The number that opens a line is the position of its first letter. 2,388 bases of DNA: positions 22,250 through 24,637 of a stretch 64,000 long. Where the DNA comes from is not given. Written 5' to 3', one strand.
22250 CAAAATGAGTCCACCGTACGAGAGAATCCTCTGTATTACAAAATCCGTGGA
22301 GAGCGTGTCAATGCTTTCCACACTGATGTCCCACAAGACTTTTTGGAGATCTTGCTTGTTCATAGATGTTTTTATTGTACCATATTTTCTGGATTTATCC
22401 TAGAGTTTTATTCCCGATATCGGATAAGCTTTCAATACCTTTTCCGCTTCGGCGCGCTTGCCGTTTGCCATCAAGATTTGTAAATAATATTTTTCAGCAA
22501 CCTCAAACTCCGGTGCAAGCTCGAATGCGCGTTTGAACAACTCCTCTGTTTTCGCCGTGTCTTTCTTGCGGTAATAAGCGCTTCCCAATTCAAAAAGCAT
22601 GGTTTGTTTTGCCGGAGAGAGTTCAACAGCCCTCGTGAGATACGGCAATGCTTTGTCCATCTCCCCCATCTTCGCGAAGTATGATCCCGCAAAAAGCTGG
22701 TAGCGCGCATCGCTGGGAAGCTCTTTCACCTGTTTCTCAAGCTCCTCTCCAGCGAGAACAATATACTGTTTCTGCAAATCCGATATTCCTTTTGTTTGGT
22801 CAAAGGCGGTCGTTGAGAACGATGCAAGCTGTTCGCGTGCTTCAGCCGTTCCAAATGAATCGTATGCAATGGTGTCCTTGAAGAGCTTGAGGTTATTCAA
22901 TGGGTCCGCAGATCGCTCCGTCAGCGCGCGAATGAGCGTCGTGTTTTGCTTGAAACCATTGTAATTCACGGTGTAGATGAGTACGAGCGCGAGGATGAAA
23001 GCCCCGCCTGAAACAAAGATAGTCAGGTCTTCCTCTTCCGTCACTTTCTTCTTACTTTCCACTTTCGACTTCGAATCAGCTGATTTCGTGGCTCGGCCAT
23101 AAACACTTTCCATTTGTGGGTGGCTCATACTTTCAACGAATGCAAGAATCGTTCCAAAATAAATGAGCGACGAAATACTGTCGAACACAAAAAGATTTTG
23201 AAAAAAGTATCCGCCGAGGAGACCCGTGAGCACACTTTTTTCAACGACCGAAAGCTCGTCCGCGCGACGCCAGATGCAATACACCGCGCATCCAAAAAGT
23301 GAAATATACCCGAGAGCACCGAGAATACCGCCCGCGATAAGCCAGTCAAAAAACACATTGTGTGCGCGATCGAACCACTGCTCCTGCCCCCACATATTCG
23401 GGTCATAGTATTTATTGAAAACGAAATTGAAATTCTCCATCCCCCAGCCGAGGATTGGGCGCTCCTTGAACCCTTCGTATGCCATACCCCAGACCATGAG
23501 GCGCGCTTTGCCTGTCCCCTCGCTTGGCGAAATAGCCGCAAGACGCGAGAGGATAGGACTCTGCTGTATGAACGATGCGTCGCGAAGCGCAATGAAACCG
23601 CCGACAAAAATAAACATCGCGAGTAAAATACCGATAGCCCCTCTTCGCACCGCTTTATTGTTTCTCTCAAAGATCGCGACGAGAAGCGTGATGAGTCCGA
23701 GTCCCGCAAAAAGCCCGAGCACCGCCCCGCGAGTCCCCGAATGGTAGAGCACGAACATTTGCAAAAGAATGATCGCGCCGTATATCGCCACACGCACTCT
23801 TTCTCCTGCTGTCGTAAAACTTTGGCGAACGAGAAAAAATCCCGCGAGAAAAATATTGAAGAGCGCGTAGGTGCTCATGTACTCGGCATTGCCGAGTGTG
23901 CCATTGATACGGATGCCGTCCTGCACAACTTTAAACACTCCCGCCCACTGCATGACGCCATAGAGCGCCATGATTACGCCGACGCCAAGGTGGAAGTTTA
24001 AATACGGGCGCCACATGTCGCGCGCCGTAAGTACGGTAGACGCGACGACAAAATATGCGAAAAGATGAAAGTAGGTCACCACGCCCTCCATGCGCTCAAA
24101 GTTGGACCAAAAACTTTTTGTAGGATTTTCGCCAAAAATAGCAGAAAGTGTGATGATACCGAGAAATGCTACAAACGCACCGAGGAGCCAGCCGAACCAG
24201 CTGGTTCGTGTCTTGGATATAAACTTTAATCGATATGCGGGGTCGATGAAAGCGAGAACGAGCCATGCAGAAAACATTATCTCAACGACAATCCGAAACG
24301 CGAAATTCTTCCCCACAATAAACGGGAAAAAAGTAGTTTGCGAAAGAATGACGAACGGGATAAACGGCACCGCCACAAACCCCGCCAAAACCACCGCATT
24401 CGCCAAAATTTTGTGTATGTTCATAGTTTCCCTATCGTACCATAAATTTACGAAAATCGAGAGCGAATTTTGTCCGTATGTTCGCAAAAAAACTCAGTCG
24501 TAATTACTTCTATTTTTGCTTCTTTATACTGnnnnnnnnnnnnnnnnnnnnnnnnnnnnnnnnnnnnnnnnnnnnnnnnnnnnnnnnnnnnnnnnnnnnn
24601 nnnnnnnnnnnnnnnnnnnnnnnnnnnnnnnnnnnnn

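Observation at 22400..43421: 21 kb surface-glycan locus with GDP-fucose synthesis, two GT11 fucosyltransferases, LicD, a CE4 deacetylase, Wzx, a Wzy_C-TPR ligase and at least eight methyltransferases, partly very AT-rich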

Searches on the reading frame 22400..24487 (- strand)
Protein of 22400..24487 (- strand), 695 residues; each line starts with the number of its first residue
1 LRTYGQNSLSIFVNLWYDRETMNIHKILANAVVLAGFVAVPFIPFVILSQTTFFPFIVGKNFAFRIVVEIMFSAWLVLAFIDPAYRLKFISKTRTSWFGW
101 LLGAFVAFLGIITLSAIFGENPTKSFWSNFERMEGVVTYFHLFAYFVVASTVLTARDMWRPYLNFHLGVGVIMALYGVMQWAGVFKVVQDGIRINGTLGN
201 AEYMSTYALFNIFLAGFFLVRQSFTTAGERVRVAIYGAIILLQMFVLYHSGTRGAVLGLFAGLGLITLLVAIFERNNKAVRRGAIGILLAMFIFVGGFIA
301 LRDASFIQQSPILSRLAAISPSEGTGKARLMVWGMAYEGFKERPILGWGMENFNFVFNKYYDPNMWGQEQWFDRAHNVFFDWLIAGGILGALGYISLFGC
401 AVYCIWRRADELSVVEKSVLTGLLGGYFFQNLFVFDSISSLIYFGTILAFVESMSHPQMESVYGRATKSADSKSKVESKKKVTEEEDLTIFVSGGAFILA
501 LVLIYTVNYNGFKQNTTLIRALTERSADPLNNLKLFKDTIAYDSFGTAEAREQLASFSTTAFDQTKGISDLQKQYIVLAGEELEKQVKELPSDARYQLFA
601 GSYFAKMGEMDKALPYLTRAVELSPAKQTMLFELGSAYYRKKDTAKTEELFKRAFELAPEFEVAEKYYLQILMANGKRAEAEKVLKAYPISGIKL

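Call 3: search_protein_families(library=pfam, proteins=[window:22400-24487:-], max_evalue=0.01)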
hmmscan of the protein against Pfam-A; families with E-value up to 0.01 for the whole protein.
window:22400-24487:- (695 aa): 10 families
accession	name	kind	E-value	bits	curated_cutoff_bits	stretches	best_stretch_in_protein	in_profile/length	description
PF04932.20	Wzy_C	-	3.3e-19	69.6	31.7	1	239-395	2-149/149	O-Antigen ligase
PF00515.34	TPR_1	-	1.9e-08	34.2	27.8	1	631-661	4-34/34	Tetratricopeptide repeat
PF14559.12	TPR_19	-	3.3e-07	31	25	1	642-689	5-52/68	Tetratricopeptide repeat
PF13181.12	TPR_8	-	3.7e-07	30.2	25.7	0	595-626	2-33/34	Tetratricopeptide repeat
PF07719.23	TPR_2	-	1.1e-06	28.8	27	0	631-660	4-33/34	Tetratricopeptide repeat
PF13428.12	TPR_14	-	5.3e-06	27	23.5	0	597-635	4-42/44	Tetratricopeptide repeat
PF13432.12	TPR_16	-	5.7e-06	27.1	32.7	1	601-659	4-62/65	Tetratricopeptide repeat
PF13424.12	TPR_12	-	4.6e-05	24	30.1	1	601-659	10-76/77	Tetratricopeptide repeat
PF23914.1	TPR_CcmH_CycH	-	0.0053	17.1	42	0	583-647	39-103/158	Cytochrome c-type biogenesis protein H TPR domain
PF13176.12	TPR_7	-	0.0055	17.1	27.9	0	604-628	9-33/36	Tetratricopeptide repeat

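Call 11: search_protein_families(library=ncbifam, proteins=[window:22400-24487:-], max_evalue=0.01)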
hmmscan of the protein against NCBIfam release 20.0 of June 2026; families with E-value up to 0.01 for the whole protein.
window:22400-24487:- (695 aa): 7 families
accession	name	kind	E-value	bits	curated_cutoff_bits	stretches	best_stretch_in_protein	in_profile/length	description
TIGR02917.1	PEP_TPR_lipo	equivalog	7.3e-09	34.1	312.2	1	540-686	270-421/899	XrtA/PEP-CTERM system TPR-repeat protein PrsT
NF040959.1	MamA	equivalog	2.8e-08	33.4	200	1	565-657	110-202/204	magnetosome protein MamA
NF033920.0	C39_PA2778_fam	equivalog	5.5e-06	26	150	1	575-686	142-248/255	PA2778 family cysteine peptidase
TIGR02521.1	type_IV_pilW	equivalog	6.4e-06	25.9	154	1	564-685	35-158/234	type IV pilus biogenesis/stability protein PilW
NF008520.0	PRK11447.1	equivalog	0.00016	19.6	858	1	577-667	252-342/1157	cellulose synthase complex outer membrane protein BcsC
NF047558.1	TPR_END_plus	domain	0.00038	20.3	32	0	602-626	7-31/56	TPR end-of-group domain-containing protein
NF047507.1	TPR_BatC_Lepto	exception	0.0022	17.5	175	1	590-666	54-134/214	TPR repeat-containing protein BatC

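Call 38: search_solved_structures(query=window:22400-24487:-, max_evalue=1)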
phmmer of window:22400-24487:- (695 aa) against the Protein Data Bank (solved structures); distinct sequences matched with E-value up to 1: 75 (the best 60 are shown).
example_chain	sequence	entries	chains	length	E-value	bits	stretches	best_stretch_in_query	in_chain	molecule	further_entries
9qhb_A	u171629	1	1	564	1.2e-51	179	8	596-664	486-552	Engineered tetratricopeptide repeat protein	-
8bu0_A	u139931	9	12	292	6.8e-28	100.6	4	596-664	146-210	Consensus tetratricopeptide repeat protein | Crystal structure of an 8-repeat consensus TPR superhelix with Zinc. | Monomer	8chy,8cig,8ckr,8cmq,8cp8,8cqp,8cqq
9qhc_A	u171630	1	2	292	2.6e-27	98.7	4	596-661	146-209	Engineered tetratricopeptide repeat protein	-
8ch0_A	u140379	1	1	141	1e-14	57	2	596-664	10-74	Consensus tetratricopeptide repeat protein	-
2fo7_A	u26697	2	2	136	1.1e-14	56.9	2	598-664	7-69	SYNTHETIC CONSENSUS TPR PROTEIN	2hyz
7obi_A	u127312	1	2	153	1.6e-12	49.8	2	599-660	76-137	CTPR-rv4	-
1na0_A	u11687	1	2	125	9e-12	47.3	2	595-659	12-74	designed protein CTPR3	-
3kd7_A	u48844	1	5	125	1.1e-11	47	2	600-659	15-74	CTPR390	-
2wqh_A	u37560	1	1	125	4.6e-11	44.9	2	595-659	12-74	CTPR3Y3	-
9gzg_A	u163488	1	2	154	2.1e-10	42.8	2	601-664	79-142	Engineered CTPR protein with glutamic acids for conductivity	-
6vfh_A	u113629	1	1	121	5.3e-08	34.8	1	587-664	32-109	T33_dn10A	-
6v8e_A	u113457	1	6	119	1.5e-07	33.3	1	587-663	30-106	Designed protein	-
6vfi_B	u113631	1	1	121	2.8e-07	32.4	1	587-660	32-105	O43_dn18B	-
1na3_A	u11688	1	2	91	3.1e-07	32.3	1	595-663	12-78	designed protein CTPR2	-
2avp_A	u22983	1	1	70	4e-07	31.9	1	596-660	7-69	synthetic consensus TPR protein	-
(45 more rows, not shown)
